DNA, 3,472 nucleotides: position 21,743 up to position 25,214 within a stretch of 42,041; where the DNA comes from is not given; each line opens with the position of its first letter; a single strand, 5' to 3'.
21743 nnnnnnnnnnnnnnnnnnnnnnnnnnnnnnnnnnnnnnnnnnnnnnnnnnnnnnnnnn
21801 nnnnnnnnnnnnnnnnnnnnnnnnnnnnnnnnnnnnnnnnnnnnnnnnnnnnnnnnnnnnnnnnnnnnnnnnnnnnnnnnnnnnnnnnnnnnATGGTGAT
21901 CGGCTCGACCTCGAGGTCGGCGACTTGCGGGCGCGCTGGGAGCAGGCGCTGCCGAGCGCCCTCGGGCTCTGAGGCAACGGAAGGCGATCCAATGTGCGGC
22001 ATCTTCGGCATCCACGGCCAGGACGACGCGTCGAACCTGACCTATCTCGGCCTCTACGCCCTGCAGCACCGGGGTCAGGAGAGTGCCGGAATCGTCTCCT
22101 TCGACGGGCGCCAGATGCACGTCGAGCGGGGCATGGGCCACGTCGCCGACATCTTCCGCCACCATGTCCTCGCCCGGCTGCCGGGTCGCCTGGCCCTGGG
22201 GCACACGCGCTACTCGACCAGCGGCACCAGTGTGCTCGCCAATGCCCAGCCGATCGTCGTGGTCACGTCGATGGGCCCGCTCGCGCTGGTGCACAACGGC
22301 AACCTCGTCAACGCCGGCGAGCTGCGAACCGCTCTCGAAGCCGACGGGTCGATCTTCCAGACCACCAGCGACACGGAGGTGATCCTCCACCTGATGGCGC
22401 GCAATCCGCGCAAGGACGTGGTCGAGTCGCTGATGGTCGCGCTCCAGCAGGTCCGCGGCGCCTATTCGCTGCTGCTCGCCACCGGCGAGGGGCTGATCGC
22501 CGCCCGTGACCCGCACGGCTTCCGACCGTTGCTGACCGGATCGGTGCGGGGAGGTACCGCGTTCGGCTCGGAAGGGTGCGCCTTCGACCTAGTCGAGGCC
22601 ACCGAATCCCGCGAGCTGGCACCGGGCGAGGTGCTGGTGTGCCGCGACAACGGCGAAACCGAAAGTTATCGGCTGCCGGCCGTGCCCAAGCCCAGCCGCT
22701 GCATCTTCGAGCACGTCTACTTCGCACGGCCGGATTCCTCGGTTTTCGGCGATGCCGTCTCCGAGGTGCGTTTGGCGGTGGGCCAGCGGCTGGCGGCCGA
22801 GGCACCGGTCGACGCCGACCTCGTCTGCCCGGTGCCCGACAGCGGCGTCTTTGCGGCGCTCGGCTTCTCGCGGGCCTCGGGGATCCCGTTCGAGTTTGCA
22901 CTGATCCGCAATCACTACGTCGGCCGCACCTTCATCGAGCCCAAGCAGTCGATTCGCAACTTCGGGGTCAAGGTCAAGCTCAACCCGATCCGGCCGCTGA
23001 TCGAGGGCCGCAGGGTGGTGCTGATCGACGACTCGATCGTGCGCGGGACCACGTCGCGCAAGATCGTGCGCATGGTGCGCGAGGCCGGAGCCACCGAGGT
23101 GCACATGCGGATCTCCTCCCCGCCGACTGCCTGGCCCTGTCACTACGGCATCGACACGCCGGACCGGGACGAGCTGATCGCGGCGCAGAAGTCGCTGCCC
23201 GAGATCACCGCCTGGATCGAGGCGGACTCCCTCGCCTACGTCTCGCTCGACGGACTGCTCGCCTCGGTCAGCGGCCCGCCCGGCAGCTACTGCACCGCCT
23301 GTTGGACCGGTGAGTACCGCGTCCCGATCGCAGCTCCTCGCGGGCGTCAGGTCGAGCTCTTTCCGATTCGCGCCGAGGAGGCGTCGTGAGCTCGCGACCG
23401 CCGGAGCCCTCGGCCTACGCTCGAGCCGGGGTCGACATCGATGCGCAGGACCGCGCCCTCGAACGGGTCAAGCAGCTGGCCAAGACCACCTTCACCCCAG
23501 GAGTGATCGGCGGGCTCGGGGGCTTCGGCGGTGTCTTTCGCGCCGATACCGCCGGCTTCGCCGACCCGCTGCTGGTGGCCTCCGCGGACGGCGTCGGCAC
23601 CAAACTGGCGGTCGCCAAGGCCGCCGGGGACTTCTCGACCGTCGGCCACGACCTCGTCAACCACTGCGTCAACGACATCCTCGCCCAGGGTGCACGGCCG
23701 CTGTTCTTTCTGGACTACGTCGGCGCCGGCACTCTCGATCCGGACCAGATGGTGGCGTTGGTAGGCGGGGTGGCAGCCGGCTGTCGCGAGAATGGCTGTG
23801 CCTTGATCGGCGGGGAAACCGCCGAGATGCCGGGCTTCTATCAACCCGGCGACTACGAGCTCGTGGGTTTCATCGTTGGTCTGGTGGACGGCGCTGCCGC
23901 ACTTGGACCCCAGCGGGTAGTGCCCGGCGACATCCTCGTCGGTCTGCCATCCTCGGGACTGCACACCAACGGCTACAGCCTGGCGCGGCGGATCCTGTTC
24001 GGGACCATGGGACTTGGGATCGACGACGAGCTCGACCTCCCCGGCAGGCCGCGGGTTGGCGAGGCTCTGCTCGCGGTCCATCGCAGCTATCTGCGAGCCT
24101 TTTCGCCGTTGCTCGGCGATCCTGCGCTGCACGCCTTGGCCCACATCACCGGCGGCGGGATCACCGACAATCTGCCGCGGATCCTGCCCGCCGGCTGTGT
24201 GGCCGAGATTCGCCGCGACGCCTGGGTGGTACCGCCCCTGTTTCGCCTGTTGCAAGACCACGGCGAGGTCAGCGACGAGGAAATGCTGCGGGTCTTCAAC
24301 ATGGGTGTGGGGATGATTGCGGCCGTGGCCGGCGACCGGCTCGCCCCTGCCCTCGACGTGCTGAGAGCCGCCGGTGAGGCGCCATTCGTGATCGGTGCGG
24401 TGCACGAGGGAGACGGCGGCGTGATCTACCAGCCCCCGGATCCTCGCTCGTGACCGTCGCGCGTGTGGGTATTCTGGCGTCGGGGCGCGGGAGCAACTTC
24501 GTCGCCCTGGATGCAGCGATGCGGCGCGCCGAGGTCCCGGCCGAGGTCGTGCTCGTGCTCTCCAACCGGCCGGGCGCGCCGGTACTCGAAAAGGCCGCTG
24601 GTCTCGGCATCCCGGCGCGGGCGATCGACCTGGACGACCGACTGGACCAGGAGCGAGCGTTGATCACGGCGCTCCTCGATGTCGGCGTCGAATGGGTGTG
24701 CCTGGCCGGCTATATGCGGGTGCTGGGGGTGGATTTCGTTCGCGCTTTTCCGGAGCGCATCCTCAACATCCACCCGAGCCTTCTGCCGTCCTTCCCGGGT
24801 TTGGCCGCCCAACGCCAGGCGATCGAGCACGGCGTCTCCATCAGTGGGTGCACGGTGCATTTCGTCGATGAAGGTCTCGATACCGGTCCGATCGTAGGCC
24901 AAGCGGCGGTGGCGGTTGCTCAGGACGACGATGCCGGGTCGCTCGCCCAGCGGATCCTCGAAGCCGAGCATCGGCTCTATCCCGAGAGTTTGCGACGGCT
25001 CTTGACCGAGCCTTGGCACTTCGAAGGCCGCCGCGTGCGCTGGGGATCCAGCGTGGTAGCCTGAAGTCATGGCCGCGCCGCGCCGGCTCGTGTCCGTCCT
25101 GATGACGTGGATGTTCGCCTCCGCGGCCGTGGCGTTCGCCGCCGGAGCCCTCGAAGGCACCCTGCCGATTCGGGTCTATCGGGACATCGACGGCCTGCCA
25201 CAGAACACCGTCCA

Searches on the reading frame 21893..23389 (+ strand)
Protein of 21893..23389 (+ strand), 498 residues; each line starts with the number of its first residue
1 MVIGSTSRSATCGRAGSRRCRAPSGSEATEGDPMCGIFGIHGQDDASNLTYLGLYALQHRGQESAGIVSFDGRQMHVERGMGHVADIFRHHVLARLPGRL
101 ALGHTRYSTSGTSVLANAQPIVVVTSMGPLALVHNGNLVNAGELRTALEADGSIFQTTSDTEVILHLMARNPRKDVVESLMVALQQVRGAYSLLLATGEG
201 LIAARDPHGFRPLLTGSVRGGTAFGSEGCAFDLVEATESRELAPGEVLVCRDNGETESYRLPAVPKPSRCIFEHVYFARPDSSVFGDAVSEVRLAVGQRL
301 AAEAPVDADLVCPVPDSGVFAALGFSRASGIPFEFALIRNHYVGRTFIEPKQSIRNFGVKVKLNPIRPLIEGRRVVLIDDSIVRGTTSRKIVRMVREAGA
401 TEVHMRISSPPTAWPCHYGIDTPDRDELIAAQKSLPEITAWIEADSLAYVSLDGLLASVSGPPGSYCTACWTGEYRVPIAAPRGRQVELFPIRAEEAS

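Call 17: search_protein_families(library=pfam, proteins=[window:21893-23389:+], max_evalue=0.001)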
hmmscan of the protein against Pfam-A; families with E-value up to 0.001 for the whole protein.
window:21893-23389:+ (498 aa): 3 families
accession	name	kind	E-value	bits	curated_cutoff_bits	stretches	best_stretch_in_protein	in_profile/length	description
PF13522.11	GATase_6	-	1.4e-20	74.1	27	1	97-227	9-130/130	Glutamine amidotransferase domain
PF13537.11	GATase_7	-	1.4e-19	70.8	25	1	108-230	5-120/123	Glutamine amidotransferase domain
PF00156.33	Pribosyltran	-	5.9e-05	22.9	26.3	1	311-404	33-119/158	Phosphoribosyl transferase domain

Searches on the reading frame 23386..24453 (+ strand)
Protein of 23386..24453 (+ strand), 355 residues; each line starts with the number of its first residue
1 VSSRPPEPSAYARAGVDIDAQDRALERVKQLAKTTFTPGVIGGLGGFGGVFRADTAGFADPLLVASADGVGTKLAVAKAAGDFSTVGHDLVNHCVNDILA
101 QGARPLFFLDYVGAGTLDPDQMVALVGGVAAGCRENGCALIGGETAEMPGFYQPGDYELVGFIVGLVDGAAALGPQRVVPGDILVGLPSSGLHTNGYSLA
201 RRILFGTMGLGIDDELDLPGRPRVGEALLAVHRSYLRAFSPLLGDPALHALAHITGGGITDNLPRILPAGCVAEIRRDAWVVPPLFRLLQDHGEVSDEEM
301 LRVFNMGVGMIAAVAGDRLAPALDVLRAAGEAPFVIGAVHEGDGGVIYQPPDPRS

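Call 17: search_protein_families(library=pfam, proteins=[window:23386-24453:+], max_evalue=0.001)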
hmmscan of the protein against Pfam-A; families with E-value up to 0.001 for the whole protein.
window:23386-24453:+ (355 aa): 2 families
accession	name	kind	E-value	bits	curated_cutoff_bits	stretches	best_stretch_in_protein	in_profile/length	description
PF02769.27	AIRS_C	-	5.4e-27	95.3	23.1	1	180-347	2-153/156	AIR synthase related protein, C-terminal domain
PF00586.29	AIRS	-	1.3e-20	74.3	24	1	62-167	14-112/112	AIR synthase related protein, N-terminal domain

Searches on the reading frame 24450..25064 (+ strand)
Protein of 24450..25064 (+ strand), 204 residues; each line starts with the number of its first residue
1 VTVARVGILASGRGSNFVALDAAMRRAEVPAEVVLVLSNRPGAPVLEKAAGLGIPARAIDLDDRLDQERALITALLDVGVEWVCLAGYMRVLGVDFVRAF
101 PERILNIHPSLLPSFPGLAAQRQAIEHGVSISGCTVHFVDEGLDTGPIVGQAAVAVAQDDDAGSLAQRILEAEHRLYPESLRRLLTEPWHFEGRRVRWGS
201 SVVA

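Call 17: search_protein_families(library=pfam, proteins=[window:24450-25064:+], max_evalue=0.001)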
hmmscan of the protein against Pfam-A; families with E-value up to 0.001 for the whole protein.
window:24450-25064:+ (204 aa): 1 family
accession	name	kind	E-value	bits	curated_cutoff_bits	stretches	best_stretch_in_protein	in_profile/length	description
PF00551.24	Formyl_trans_N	-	7.5e-52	176.1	26.1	1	5-180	2-180/181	Formyl transferase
